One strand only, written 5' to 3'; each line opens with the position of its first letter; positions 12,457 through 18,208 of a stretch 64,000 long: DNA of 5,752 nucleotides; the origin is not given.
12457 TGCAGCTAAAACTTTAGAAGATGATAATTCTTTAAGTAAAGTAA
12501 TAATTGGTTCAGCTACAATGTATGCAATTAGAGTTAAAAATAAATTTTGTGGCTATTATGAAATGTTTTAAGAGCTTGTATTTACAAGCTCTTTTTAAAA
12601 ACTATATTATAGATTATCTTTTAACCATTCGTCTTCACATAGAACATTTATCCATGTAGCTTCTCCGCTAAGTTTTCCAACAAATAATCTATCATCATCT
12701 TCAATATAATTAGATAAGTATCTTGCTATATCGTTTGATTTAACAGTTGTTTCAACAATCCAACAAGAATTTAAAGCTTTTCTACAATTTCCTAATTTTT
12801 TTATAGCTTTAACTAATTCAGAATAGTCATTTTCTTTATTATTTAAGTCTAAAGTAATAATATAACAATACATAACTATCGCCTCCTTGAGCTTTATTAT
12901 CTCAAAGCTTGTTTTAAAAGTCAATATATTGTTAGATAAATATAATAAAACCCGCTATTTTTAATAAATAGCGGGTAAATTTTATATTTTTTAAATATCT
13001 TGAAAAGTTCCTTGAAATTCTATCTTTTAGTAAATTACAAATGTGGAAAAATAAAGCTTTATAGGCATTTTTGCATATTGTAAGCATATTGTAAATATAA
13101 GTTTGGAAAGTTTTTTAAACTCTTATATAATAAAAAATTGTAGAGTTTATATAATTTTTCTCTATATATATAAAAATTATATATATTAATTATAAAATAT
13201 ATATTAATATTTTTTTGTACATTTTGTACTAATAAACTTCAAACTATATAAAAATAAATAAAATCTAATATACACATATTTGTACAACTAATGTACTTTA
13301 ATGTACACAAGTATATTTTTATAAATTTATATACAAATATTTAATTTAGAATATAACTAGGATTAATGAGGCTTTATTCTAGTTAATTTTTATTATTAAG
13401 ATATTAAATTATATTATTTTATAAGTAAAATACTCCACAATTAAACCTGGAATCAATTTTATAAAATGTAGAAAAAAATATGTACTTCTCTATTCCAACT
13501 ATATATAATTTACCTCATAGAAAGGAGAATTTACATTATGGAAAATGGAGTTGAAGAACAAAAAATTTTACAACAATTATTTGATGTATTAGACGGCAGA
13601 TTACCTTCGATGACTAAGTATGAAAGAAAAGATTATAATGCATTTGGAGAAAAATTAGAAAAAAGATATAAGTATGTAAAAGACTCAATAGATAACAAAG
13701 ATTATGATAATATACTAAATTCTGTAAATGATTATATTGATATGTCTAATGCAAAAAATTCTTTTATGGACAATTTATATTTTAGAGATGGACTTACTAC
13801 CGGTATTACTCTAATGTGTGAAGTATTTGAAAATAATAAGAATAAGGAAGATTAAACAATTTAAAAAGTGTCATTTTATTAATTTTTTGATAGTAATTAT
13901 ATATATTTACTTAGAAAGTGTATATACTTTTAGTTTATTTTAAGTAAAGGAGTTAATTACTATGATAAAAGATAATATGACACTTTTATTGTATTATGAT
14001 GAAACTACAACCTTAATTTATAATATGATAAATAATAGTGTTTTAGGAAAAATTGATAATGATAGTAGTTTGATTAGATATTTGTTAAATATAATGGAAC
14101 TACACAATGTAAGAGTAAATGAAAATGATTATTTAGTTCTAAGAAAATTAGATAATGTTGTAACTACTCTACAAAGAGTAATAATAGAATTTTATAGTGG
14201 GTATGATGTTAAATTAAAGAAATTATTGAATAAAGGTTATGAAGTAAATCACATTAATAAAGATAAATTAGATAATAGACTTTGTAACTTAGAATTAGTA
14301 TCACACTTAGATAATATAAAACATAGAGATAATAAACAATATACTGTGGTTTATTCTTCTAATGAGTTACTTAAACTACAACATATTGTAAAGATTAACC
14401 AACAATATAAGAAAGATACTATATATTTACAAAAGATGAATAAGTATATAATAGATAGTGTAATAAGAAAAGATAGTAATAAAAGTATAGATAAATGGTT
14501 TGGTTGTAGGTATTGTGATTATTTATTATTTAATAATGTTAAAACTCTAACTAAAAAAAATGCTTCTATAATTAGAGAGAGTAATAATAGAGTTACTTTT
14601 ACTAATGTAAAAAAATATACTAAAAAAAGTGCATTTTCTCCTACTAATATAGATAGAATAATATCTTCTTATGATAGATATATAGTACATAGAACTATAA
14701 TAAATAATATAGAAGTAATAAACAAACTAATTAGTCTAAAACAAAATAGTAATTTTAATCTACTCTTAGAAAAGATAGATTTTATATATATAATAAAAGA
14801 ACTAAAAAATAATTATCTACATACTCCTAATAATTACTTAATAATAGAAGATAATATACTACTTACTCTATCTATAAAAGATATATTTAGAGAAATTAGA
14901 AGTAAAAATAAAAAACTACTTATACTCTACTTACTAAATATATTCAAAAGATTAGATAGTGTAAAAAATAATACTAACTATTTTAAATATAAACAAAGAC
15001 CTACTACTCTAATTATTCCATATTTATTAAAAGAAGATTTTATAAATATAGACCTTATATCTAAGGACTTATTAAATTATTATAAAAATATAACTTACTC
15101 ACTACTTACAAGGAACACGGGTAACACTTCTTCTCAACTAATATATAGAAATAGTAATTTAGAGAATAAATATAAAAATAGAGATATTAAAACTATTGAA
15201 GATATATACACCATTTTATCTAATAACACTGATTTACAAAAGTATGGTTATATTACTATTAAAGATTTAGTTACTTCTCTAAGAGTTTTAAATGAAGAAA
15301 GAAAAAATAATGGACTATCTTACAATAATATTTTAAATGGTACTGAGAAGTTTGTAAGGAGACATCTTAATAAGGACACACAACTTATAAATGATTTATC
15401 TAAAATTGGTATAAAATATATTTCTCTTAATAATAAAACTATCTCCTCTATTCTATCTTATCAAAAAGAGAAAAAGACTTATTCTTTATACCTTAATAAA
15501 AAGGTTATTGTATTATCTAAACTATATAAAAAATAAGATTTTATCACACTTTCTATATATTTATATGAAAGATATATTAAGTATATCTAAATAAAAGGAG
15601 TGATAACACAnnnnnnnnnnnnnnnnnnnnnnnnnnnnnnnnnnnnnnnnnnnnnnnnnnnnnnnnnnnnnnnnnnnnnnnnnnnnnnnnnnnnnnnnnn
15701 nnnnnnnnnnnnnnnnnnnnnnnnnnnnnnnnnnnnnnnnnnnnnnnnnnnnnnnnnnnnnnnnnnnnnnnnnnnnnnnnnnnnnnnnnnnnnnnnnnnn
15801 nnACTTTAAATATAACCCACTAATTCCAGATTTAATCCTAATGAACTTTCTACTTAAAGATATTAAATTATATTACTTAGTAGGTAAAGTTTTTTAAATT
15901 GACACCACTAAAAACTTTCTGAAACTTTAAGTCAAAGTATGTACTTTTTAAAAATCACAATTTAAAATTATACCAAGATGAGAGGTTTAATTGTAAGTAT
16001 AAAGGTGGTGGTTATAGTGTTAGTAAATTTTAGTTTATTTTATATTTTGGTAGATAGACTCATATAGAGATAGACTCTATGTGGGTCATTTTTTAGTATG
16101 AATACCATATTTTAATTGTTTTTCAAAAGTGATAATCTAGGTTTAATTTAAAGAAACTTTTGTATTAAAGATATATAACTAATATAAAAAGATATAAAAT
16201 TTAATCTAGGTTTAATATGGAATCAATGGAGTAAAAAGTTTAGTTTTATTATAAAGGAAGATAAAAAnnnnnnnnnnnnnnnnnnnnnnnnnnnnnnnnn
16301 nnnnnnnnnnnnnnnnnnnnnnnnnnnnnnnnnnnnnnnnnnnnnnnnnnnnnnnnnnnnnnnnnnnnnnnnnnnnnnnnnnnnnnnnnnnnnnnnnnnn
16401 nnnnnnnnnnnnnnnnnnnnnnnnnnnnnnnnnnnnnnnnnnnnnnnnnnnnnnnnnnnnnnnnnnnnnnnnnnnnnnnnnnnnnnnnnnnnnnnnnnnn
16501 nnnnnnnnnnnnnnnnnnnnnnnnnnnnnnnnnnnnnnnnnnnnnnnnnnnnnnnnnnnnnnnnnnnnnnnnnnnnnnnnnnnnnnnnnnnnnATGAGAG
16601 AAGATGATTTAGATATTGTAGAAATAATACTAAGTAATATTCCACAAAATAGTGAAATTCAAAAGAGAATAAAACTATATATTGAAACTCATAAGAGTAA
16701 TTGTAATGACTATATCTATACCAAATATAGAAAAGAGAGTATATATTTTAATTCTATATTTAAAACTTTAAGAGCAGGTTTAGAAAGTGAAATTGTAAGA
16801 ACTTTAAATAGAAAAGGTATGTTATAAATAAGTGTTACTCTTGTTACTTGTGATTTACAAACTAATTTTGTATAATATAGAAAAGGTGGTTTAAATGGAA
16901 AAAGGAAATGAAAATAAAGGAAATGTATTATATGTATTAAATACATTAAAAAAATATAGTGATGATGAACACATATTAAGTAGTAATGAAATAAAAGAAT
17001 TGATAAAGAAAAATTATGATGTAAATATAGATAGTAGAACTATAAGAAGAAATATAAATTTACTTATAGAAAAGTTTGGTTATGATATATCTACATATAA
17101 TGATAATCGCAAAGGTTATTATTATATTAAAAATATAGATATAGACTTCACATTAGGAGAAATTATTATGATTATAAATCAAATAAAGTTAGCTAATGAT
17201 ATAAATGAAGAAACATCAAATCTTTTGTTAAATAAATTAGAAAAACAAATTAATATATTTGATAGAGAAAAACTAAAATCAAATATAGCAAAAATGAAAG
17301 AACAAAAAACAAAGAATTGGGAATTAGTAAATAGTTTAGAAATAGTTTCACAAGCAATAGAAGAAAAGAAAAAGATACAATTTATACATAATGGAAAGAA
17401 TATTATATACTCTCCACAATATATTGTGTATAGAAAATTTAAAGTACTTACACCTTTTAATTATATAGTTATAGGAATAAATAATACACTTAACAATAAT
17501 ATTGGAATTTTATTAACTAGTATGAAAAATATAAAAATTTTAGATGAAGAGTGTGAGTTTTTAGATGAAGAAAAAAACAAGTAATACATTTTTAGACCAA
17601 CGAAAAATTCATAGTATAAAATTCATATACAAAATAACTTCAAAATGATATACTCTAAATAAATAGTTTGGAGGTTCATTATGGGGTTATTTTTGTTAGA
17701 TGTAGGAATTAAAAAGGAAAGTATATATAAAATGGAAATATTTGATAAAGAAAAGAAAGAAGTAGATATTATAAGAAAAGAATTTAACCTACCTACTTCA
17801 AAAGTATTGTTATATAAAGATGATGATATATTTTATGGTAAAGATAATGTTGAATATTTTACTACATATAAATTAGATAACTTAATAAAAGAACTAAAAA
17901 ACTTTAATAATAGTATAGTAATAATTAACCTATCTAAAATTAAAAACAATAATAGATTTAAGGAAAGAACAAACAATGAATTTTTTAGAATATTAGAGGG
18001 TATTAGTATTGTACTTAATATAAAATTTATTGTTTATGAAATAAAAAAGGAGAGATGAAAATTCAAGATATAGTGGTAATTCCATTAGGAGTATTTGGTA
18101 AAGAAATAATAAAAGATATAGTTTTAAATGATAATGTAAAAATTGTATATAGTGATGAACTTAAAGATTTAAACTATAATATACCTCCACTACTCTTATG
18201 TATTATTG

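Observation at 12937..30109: Integrated ~17 kb element in the 3' end/terminator of rpsI, bounded by ~90 bp imperfect direct repeats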

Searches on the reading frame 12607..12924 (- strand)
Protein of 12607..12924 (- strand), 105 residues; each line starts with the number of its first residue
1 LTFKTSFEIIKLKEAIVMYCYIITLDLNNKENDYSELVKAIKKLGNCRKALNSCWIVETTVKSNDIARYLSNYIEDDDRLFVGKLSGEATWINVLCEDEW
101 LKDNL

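Call 9: search_protein_families(library=pfam, proteins=[window:12607-12924:-], max_evalue=0.01)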
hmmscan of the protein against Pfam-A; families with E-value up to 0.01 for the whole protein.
window:12607-12924:- (105 aa): 0 families

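Call 11: find_encoding_contigs(protein=window:12607-12924:-, flank=6000, max_places=10)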
Protein window:12607-12924:- (105 aa): no gene with exactly this product is on record in the collection.

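Call 15: search_protein_families(library=phrogs, proteins=[window:12607-12873:-], max_evalue=0.01)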
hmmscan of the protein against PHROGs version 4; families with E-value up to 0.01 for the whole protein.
window:12607-12873:- (88 aa): 2 families
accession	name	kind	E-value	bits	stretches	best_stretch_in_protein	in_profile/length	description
phrog_1090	-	unknown function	1.7e-20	74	1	2-87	2-87/90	-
phrog_35393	-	unknown function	0.0041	18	0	7-29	43-65/68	-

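Call 36: find_encoding_contigs(protein=window:12607-12873:-, flank=10000, max_places=10)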
Protein window:12607-12873:- (88 aa): 23 contigs read that carry it; 7 places shown.
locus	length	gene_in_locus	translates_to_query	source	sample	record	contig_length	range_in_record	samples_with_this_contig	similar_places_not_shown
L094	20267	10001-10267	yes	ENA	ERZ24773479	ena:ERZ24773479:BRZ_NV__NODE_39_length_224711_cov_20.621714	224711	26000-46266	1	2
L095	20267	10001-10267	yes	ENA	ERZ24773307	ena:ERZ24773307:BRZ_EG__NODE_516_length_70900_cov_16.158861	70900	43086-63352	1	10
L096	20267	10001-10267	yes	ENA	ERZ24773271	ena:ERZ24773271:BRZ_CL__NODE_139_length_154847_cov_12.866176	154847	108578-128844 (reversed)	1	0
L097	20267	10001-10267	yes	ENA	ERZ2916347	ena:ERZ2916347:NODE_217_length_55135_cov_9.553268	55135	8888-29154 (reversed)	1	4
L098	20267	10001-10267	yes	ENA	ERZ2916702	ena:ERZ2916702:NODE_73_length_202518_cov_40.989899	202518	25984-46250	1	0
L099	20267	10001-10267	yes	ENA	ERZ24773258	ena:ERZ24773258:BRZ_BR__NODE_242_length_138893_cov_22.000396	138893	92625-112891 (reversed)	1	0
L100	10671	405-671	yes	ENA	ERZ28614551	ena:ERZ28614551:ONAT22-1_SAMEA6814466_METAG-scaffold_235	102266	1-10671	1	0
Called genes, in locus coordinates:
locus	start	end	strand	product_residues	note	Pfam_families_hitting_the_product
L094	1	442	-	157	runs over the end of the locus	-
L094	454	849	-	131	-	PF00636:Ribonuclease_3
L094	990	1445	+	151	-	-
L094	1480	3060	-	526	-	PF00118:Cpn60_TCP1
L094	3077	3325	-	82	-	PF00166:Cpn10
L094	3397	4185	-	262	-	PF02616:SMC_ScpA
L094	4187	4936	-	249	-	PF01048:PNP_UDP_1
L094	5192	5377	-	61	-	-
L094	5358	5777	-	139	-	PF21982:RecX_HTH1, PF02631:RecX_HTH2 (weak)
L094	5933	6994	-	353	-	PF00154:RecA_N, PF06745:ATPase (weak), PF08423:Rad51 (weak), PF21096:RecA_C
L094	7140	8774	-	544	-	PF01966:HD (weak), PF00563:EAL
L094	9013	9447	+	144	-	PF00572:Ribosomal_L13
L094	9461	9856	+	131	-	PF00380:Ribosomal_S9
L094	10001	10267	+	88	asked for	-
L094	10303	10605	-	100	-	-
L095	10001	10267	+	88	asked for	-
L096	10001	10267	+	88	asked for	-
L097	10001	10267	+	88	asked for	-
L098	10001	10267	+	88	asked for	-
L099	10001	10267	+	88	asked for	-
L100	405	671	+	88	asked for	-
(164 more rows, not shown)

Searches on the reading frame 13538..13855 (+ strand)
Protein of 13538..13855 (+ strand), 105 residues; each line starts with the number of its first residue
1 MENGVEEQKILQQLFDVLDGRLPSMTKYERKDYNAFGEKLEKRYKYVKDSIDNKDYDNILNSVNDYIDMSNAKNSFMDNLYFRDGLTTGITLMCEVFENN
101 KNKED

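Call 8: search_protein_families(library=pfam, proteins=[window:13538-13855:+], max_evalue=0.01)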
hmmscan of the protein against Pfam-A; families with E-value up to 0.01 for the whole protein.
window:13538-13855:+ (105 aa): 2 families
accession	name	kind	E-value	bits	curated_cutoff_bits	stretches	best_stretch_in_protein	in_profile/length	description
PF20648.2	DUF6809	-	0.00085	20.5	27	1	29-96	22-85/85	Family of unknown function (DUF6809)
PF25504.1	HEAT_5MP1_2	-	0.0048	17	26.5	1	31-89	94-151/241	5MP1/2 HEAT domain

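Call 14: search_protein_families(library=phrogs, proteins=[window:13538-13855:+], max_evalue=0.01)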
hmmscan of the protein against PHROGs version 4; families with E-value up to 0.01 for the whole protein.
window:13538-13855:+ (105 aa): 0 families

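Call 21: search_protein_families(library=padloc, proteins=[window:13538-13855:+], max_evalue=0.01)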
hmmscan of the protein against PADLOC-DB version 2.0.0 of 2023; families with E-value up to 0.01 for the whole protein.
window:13538-13855:+ (105 aa): 1 family
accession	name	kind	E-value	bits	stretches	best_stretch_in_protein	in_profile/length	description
PDLC03697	HEase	-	0.00083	16.9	1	44-83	245-282/316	homing endonuclease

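Call 39: find_encoding_contigs(protein=window:13538-13855:+, flank=5000, max_places=10)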
Protein window:13538-13855:+ (105 aa): 23 contigs read that carry it; 5 places shown.
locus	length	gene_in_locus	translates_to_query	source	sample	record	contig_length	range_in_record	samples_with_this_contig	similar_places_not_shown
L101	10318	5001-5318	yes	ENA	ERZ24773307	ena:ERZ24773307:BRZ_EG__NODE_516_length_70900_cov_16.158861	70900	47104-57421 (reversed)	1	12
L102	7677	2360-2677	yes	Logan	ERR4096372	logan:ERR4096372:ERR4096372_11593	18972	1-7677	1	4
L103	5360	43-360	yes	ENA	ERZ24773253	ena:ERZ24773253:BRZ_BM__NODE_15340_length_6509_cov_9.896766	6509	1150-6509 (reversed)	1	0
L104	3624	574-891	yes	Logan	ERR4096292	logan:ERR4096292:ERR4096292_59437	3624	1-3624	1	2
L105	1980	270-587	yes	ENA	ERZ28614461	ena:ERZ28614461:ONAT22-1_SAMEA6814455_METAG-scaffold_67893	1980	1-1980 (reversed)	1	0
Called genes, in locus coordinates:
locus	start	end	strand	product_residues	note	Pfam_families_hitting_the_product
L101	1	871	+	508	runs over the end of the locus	PF12673:SipL, PF01476:LysM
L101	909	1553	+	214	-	PF09560:Spore_YunB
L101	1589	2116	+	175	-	PF01931:NTPase_I-T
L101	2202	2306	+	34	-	-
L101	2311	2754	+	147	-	PF01327:Pep_deformylase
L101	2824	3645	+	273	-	PF00702:Hydrolase (weak), PF05116:S6PP (faint), PF08282:Hydrolase_3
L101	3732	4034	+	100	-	-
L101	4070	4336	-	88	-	-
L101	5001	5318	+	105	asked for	-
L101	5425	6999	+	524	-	PF13392:HNH_3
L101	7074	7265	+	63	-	PF12728:HTH_17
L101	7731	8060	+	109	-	PF12957:DUF3846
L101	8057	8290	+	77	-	-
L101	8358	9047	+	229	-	-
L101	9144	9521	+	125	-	-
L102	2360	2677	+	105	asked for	-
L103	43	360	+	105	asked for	-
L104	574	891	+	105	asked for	-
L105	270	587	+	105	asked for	-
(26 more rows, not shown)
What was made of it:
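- Tried and rejected: The look-ups with the 88-aa flank protein and with the 105-aa protein encoded at 13538-13855 worked (calls 36, 39).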

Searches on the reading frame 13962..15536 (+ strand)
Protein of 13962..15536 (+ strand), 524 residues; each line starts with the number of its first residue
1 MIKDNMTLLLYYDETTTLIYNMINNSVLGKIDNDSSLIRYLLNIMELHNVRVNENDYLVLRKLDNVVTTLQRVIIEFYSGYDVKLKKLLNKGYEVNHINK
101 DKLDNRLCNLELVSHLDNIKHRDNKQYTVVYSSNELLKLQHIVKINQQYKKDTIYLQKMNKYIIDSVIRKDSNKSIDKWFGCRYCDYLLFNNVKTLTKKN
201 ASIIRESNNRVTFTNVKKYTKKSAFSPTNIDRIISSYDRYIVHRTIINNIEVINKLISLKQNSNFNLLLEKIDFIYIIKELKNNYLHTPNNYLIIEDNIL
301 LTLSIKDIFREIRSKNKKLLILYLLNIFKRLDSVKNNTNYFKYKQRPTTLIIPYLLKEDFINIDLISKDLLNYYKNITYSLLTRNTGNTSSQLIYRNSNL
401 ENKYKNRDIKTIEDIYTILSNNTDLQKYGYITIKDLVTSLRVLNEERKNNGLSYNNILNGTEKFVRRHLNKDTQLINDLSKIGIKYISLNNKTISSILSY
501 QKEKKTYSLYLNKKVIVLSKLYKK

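Call 8: search_protein_families(library=pfam, proteins=[window:13962-15536:+], max_evalue=0.01)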
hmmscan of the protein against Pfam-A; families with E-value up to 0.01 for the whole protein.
window:13962-15536:+ (524 aa): 1 family
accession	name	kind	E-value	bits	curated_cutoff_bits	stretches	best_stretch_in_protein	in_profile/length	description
PF13392.12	HNH_3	-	4.7e-08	33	24.8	1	91-118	17-44/46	HNH endonuclease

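Call 14: search_protein_families(library=phrogs, proteins=[window:13962-15536:+], max_evalue=0.01)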
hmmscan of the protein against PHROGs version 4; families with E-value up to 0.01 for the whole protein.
window:13962-15536:+ (524 aa): 4 families
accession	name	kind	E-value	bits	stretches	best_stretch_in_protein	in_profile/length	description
phrog_959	-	DNA, RNA and nucleotide metabolism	2.1e-09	38.2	1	65-127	55-111/138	HNH endonuclease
phrog_99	-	DNA, RNA and nucleotide metabolism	1.8e-08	35.5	1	9-124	117-207/383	HNH endonuclease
phrog_59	-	DNA, RNA and nucleotide metabolism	4e-08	34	1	90-341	204-419/423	HNH endonuclease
phrog_4578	-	DNA, RNA and nucleotide metabolism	0.0023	18.8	1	90-125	27-62/130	HNH endonuclease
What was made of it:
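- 13962..15536 (+): 524-aa protein with an HNH_3 endonuclease motif. PHROG families annotated as HNH endonuclease (calls 8, 14).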

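Call 21: search_protein_families(library=padloc, proteins=[window:13962-15536:+], max_evalue=0.01)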
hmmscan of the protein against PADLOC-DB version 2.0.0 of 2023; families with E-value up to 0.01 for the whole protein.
window:13962-15536:+ (524 aa): 0 families

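Call 35: find_encoding_contigs(protein=window:13962-15536:+, flank=6000, max_places=8)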
Protein window:13962-15536:+ (524 aa): no gene with exactly this product is on record in the collection.
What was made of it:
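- Tried and rejected: Exact-protein look-ups with a wrong start (105-aa version of the flank gene, call 11) and with the 524-aa HNH protein (call 35) found nothing.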

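Call 50: search_protein_families(library=ncbifam, proteins=[window:13962-15536:+], max_evalue=0.01)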
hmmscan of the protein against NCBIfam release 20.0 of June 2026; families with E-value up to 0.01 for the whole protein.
window:13962-15536:+ (524 aa): 0 families

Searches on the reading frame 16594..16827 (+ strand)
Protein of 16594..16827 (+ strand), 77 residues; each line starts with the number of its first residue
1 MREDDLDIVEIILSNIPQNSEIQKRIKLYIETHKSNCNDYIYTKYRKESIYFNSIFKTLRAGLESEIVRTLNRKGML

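Call 8: search_protein_families(library=pfam, proteins=[window:16594-16827:+], max_evalue=0.01)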
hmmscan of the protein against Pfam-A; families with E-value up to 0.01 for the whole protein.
window:16594-16827:+ (77 aa): 1 family
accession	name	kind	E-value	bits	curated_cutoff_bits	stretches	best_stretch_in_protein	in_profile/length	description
PF07948.16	Nairovirus_GP38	-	0.0078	16.2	25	1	14-74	26-87/243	Nairovirus GP38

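Call 14: search_protein_families(library=phrogs, proteins=[window:16594-16827:+], max_evalue=0.01)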
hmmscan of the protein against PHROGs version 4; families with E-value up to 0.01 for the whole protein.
window:16594-16827:+ (77 aa): 0 families

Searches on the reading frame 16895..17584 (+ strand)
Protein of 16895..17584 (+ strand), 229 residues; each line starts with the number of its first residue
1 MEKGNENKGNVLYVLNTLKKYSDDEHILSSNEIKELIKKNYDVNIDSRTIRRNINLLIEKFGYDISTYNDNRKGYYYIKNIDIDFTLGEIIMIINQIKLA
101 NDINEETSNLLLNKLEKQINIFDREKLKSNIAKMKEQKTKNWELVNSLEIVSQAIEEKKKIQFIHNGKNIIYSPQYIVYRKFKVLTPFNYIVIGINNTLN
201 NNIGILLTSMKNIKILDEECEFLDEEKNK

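Call 8: search_protein_families(library=pfam, proteins=[window:16895-17584:+], max_evalue=0.01)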
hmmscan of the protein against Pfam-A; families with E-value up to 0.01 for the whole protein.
window:16895-17584:+ (229 aa): 0 families

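Call 14: search_protein_families(library=phrogs, proteins=[window:16895-17584:+], max_evalue=0.01)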
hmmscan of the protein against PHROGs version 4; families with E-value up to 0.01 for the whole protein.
window:16895-17584:+ (229 aa): 1 family
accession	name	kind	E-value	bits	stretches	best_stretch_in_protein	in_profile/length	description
phrog_2113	-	unknown function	0.00058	20.7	1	12-80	12-74/113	-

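Call 21: search_protein_families(library=padloc, proteins=[window:16895-17584:+], max_evalue=0.01)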
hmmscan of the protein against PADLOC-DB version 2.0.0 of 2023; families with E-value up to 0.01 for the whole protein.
window:16895-17584:+ (229 aa): 1 family
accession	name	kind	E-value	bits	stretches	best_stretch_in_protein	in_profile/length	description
PDLC01457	WYL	-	1.2e-05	23.1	1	43-166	28-145/229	"CAS-I,CAS-II,CAS-III,CAS-IV,CAS-V,CAS-VI; associated_signaling"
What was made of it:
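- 16895..17584 (+): 229-aa putative WYL-like regulator. PADLOC WYL model, E 1.2e-5 (call 21).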

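Call 49: search_protein_families(library=pfam, proteins=[window:16895-17584:+], max_evalue=1)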
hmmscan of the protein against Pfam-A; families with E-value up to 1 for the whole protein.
window:16895-17584:+ (229 aa): 1 family
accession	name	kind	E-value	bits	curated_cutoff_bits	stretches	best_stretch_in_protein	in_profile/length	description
PF11890.14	DUF3410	-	0.07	13.4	31.4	1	29-73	17-53/81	Domain of unknown function (DUF3410)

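Call 50: search_protein_families(library=ncbifam, proteins=[window:16895-17584:+], max_evalue=0.01)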
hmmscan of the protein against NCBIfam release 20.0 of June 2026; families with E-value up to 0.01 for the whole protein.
window:16895-17584:+ (229 aa): 1 family
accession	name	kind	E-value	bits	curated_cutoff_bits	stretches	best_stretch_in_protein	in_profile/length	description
NF041733.1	resp_reg_CseB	equivalog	0.0031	16.9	350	1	46-108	8-71/228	two-component system response regulator CseB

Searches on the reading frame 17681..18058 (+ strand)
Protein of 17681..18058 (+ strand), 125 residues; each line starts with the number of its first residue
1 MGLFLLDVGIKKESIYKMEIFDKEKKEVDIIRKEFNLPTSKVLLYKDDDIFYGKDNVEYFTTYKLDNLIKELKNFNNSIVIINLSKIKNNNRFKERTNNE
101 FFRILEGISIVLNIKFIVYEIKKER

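Call 8: search_protein_families(library=pfam, proteins=[window:17681-18058:+], max_evalue=0.01)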
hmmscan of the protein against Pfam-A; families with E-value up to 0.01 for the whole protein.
window:17681-18058:+ (125 aa): 0 families

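Call 14: search_protein_families(library=phrogs, proteins=[window:17681-18058:+], max_evalue=0.01)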
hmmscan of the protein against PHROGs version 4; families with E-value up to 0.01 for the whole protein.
window:17681-18058:+ (125 aa): 1 family
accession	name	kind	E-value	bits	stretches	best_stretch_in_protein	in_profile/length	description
phrog_21676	-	unknown function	0.0056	17.9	1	15-83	18-83/102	-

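Call 21: search_protein_families(library=padloc, proteins=[window:17681-18058:+], max_evalue=0.01)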
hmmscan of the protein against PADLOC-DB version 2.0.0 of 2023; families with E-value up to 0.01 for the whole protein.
window:17681-18058:+ (125 aa): 0 families
